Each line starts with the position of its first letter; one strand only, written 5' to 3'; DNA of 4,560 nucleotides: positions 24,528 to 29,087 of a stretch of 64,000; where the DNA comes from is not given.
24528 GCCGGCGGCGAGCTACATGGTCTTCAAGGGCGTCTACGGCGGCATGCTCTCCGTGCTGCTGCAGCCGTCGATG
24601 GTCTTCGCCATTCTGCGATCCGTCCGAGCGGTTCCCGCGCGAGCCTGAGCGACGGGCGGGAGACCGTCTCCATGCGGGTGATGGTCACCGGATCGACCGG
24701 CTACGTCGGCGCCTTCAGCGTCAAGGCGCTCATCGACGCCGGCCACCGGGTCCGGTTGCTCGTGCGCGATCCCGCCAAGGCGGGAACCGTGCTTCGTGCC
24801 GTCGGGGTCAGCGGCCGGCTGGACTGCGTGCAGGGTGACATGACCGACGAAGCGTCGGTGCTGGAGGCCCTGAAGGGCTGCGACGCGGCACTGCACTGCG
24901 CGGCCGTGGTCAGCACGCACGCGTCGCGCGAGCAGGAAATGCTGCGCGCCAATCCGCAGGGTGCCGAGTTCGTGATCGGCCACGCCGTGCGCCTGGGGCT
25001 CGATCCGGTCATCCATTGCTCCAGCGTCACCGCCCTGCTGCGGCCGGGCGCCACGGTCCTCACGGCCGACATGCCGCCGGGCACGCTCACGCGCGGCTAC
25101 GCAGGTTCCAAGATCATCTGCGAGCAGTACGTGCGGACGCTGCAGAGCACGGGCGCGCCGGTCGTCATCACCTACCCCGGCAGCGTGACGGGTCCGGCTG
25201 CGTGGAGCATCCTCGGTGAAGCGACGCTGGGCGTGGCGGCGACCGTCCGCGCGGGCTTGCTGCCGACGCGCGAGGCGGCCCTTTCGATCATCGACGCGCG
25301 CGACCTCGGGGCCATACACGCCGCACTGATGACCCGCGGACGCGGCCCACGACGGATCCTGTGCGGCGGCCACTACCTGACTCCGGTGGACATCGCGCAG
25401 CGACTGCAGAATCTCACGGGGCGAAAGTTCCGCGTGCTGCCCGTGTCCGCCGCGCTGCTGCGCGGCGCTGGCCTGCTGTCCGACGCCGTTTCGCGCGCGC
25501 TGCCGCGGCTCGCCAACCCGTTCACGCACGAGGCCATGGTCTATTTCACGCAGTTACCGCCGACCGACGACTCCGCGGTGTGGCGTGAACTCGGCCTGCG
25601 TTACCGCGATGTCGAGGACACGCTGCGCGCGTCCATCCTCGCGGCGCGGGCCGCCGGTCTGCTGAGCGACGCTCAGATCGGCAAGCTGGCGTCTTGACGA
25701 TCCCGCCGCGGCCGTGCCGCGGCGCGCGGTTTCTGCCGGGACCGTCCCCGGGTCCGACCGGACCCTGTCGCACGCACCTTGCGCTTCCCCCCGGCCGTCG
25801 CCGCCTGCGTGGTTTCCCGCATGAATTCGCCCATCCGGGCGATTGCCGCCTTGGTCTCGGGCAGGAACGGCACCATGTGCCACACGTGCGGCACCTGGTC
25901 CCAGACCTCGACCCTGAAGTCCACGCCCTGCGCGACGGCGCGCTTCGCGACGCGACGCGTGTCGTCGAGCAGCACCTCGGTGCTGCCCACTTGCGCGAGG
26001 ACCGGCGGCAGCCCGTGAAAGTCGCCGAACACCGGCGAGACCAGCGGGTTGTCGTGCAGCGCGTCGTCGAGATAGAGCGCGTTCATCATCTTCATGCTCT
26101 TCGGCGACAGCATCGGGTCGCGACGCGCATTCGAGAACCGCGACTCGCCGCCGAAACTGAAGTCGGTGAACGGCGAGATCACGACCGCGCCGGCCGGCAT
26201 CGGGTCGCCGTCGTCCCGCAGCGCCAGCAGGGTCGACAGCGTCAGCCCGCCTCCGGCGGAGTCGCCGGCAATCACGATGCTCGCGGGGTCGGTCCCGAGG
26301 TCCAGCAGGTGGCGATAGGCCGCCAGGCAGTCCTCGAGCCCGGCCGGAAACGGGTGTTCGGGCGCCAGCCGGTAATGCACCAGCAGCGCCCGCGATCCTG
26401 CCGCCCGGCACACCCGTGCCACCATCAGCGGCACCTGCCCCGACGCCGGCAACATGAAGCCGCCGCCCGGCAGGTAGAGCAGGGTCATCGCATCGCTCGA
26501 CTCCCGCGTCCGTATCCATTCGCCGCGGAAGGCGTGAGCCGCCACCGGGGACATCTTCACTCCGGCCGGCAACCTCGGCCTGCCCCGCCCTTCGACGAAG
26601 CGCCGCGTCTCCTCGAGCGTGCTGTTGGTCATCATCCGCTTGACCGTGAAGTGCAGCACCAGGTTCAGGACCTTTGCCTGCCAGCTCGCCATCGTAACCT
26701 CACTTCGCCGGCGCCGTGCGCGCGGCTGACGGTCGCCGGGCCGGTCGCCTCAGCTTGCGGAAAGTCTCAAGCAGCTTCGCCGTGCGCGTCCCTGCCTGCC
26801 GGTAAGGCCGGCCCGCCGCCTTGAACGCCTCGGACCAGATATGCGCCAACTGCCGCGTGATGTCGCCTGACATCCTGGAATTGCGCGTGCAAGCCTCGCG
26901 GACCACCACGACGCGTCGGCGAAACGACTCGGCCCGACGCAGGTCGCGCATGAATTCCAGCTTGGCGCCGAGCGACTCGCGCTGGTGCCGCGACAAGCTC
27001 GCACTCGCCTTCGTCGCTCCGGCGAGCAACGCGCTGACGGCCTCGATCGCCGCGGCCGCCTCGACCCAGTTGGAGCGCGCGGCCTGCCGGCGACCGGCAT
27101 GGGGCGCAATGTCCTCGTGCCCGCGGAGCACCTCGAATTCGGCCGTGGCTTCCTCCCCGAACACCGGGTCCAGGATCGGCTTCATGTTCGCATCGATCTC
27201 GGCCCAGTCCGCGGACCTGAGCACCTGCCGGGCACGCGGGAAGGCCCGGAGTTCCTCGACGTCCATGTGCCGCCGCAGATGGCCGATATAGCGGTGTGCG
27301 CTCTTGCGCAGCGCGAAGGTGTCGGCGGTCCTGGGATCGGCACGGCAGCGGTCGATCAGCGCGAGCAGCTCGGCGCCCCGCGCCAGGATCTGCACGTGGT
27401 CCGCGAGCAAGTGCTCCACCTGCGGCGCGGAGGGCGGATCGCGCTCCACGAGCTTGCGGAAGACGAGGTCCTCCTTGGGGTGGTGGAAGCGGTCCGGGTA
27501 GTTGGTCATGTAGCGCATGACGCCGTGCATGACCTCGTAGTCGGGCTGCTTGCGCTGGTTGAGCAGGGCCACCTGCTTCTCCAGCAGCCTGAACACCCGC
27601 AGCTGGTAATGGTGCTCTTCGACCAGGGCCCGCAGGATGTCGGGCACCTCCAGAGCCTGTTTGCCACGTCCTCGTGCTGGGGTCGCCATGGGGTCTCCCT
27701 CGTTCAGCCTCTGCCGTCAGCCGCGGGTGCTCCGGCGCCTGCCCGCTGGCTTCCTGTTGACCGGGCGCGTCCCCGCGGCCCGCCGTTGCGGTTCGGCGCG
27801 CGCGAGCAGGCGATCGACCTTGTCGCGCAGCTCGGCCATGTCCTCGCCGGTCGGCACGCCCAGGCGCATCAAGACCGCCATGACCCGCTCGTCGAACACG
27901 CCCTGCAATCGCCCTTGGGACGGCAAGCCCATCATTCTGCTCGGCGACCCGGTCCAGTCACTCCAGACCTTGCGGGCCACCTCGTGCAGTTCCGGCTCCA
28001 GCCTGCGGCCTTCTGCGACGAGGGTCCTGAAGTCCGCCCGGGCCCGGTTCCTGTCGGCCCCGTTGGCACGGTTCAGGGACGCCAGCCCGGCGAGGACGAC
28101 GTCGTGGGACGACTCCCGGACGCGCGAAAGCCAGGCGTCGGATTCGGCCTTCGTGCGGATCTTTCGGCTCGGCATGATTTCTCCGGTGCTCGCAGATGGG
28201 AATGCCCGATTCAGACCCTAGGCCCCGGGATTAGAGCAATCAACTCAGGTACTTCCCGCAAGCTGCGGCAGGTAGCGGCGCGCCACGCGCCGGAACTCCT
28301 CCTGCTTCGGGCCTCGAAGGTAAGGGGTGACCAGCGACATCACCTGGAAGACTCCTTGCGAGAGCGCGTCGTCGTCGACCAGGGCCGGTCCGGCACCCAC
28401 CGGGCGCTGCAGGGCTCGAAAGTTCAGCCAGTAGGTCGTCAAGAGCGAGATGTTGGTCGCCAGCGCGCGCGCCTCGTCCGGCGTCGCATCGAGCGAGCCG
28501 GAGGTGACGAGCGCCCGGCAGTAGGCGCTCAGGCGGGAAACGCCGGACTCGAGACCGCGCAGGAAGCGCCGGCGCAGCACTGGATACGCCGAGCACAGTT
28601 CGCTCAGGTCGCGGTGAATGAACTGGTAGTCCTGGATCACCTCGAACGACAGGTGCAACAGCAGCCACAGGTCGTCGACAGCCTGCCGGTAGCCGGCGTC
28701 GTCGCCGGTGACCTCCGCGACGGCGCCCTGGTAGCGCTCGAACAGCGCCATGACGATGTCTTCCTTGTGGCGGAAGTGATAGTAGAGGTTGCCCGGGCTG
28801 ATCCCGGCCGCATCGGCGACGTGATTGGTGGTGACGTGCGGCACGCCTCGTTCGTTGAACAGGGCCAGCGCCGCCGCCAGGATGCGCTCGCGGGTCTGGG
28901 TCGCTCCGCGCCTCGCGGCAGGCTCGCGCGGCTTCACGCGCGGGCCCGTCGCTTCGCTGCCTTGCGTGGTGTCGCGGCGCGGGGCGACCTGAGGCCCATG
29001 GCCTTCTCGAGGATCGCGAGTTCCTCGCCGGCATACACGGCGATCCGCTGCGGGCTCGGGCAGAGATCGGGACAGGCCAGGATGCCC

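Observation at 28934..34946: Four tandem WS/DGAT acyltransferase paralogs in one co-directional string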

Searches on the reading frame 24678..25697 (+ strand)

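Call 12: search_protein_families(library=pfam, proteins=[window:24678-25697:+], max_evalue=0.00001)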
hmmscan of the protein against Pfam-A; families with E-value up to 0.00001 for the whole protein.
window:24678-25697:+ (339 aa): 6 families
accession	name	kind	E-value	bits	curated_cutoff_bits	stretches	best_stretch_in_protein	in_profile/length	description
PF01370.27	Epimerase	-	4.4e-21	75.8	20.9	1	1-220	1-227/240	NAD dependent epimerase/dehydratase family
PF01073.25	3Beta_HSD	-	3.9e-15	56.1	22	1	2-152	1-157/280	3-beta hydroxysteroid dehydrogenase/isomerase family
PF05368.20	NmrA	-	5.2e-13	49.7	27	1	2-82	6-84/298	NmrA-like family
PF13460.12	NAD_binding_10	-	8.8e-13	49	27.2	1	5-168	1-144/184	NAD(P)H-binding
PF07993.18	NAD_binding_4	-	2.8e-12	46.8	20.1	1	3-185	1-214/258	Male sterility protein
PF16363.11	GDP_Man_Dehyd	-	1e-07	32.2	27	1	2-92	1-102/332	GDP-mannose 4,6 dehydratase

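Call 63: search_protein_families(library=ncbifam, proteins=[window:24678-25697:+], max_evalue=1e-20)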
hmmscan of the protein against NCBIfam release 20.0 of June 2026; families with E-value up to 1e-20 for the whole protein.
window:24678-25697:+ (339 aa): 2 families
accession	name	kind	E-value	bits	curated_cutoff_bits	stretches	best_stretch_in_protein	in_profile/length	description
TIGR03466.1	HpnA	hypoth_equivalog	4.4e-40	137.5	367.65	1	2-324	4-322/327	hopanoid-associated sugar epimerase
NF052578.1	StrlDmthSdmBMthl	equivalog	3.7e-30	105.8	600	1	2-326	4-325/328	sterol demethylase protein SdmB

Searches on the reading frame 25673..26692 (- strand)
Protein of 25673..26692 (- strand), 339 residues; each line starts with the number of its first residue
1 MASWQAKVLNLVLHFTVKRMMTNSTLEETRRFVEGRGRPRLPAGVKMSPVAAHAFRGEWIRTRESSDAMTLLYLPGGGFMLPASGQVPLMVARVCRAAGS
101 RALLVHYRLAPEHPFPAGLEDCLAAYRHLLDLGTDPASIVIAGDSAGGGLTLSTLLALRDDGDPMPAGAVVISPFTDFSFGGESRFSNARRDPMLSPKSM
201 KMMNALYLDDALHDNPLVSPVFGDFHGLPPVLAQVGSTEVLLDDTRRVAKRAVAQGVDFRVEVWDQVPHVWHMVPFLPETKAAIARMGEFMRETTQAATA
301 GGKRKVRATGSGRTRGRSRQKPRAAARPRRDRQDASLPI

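Call 3: search_protein_families(library=pfam, proteins=[window:25673-26692:-])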
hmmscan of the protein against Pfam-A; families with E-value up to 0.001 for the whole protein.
window:25673-26692:- (339 aa): 3 families
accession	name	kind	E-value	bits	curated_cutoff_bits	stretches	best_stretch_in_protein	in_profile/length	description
PF07859.19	Abhydrolase_3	-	9.5e-51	173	25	1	71-273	1-210/210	alpha/beta hydrolase fold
PF10340.15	Say1_Mug180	-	1.5e-10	40.9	21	1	66-210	121-272/374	Steryl acetyl hydrolase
PF20434.5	BD-FAE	-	1.2e-06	28.6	26.8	1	68-158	13-108/215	BD-FAE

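Call 4: search_protein_families(library=ncbifam, proteins=[window:25673-26692:-])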
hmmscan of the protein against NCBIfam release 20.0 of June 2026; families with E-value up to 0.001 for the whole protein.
window:25673-26692:- (339 aa): 8 families
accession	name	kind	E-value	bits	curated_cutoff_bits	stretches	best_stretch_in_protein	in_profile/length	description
NF058651.1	GESAG_HSLs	subfamily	4.4e-72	242.6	430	1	21-293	19-294/296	GESAG motif subfamily hormone-sensitive lipase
NF058649.1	GTSAG_HSLs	subfamily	2.3e-46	158.6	380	1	63-293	86-310/312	GTSAG motif subfamily hormone-sensitive lipase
NF058653.1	LipP1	equivalog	7.1e-35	120.3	350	1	65-288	68-297/300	LipP1 family hormone-sensitive lipase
NF058650.1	GCSAG_HSLs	subfamily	1.8e-28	100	410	1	65-292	82-310/314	GCSAG motif subfamily hormone-sensitive lipase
NF033149.0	CHL_hydrolase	equivalog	1.1e-24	86.9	500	1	70-288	77-302/310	chloramphenicol hydrolase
NF052352.1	TriaclglyLipLipYMycb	equivalog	6.4e-16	58.5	450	1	138-273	258-379/397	triacylglycerol lipase LipY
NF007547.0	PRK10162.1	equivalog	8.7e-16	57.7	389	1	63-292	80-316/321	acetyl esterase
NF052354.1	EstLipQMycob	equivalog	0.00052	18.7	700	1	65-159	162-258/418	esterase LipQ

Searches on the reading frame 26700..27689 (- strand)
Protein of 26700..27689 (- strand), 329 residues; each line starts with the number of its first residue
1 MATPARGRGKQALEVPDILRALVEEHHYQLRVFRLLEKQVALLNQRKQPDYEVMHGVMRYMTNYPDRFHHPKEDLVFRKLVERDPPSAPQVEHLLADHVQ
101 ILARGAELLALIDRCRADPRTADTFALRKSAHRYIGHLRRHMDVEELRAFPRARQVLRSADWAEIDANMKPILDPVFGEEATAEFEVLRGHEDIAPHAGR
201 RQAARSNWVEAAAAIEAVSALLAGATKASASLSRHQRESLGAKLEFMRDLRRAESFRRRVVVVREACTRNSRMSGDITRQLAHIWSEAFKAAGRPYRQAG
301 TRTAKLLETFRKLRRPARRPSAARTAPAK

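Call 3: search_protein_families(library=pfam, proteins=[window:26700-27689:-])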
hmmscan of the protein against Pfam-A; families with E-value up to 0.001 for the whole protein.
window:26700-27689:- (329 aa): 1 family
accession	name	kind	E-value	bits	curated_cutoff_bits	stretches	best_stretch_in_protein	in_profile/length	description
PF01814.28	Hemerythrin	-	7.1e-11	43.1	25.3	1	18-153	2-127/127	Hemerythrin HHE cation binding domain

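Call 4: search_protein_families(library=ncbifam, proteins=[window:26700-27689:-])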
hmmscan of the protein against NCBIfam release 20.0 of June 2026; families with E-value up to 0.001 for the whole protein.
window:26700-27689:- (329 aa): 0 families

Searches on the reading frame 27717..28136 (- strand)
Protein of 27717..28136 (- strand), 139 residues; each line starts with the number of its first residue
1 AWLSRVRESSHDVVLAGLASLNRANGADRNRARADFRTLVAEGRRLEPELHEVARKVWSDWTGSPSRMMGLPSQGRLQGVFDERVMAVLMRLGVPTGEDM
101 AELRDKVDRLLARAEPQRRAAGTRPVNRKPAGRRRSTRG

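Call 12: search_protein_families(library=pfam, proteins=[window:27717-28136:-], max_evalue=0.00001)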
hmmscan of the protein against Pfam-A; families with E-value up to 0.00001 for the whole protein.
window:27717-28136:- (139 aa): 1 family
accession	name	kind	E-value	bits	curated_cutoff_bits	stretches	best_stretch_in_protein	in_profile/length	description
PF05597.16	Phasin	-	7.5e-13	49.1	28.8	1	2-114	7-121/126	Poly(hydroxyalcanoate) granule associated protein (phasin)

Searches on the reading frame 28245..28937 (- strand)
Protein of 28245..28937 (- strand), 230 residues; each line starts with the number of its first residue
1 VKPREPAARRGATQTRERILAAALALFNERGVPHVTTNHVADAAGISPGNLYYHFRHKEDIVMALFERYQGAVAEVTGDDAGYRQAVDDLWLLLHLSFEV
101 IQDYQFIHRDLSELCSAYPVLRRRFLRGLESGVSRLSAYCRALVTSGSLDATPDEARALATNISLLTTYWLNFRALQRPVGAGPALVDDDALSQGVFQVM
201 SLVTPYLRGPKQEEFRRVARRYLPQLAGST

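Call 3: search_protein_families(library=pfam, proteins=[window:28245-28937:-])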
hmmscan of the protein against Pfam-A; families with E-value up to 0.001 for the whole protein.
window:28245-28937:- (230 aa): 2 families
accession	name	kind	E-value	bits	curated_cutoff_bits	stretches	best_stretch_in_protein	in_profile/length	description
PF13972.11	TetR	-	6.9e-31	107.4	25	1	73-215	6-144/144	Bacterial transcriptional repressor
PF00440.29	TetR_N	-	6.2e-15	55.1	24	1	19-64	1-46/47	Bacterial regulatory proteins, tetR family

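Call 4: search_protein_families(library=ncbifam, proteins=[window:28245-28937:-])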
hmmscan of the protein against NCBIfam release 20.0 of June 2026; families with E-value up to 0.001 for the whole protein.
window:28245-28937:- (230 aa): 21 families
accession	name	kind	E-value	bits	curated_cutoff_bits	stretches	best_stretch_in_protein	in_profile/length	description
NF051852.1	efflux_TF_MtrR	exception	2.9e-15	56.6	280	1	11-97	7-91/205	multidrug efflux system transcriptional repressor MtrR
NF041196.1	ScbR_bind_reg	equivalog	2.1e-13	50.9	150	1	12-77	4-69/191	ScbR family autoregulator-binding transcription factor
NF007949.0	PRK10668.1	equivalog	2.2e-12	46.9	271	1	9-76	6-73/216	multidrug efflux transporter transcriptional repressor AcrR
TIGR03613.1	RutR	equivalog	4.4e-11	43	368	1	10-203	4-195/202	pyrimidine utilization regulatory protein R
NF007430.0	PRK09975.1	equivalog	6.5e-11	41.8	274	1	9-82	6-78/220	acrEF/envCD operon transcriptional regulator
TIGR03968.1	mycofact_TetR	equivalog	3.1e-09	36.7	224.9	1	10-68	5-63/190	mycofactocin system transcriptional regulator MftR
NF011584.0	PRK15008.1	equivalog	2.2e-08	34.2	230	1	12-202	16-204/212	HTH-type transcriptional regulator RutR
NF050111.1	TransRegSACE7040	equivalog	4.1e-08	33.3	250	1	15-114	2-106/186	SACE_7040 family transcriptional regulator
NF053878.1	FATransRegFadRBac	equivalog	7.8e-08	32.3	200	1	17-103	6-93/190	fatty acid metabolism transcriptional regulator FadR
NF010319.1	PRK13756.1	equivalog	9.6e-08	32.1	265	1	15-67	3-55/199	tetracycline resistance transcriptional repressor TetR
NF037937.1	septum_RefZ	equivalog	3e-07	30.5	180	1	16-114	1-98/195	forespore capture DNA-binding protein RefZ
TIGR03384.1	betaine_BetI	equivalog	6.5e-07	29.2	201.3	1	15-65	9-59/189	choline-binding transcriptional repressor BetI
NF053516.1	TranRepPrsAVib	equivalog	1.7e-06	28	300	1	13-71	5-63/208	TetR family transcriptional repressor PsrA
NF053731.1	TransRegFasRMycb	equivalog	1.7e-06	27.9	330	1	9-73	6-70/199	HTH-type transcriptional activator FasR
NF001978.0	PRK00767.1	equivalog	8e-06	25.8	118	1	16-66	11-61/197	transcriptional regulator BetI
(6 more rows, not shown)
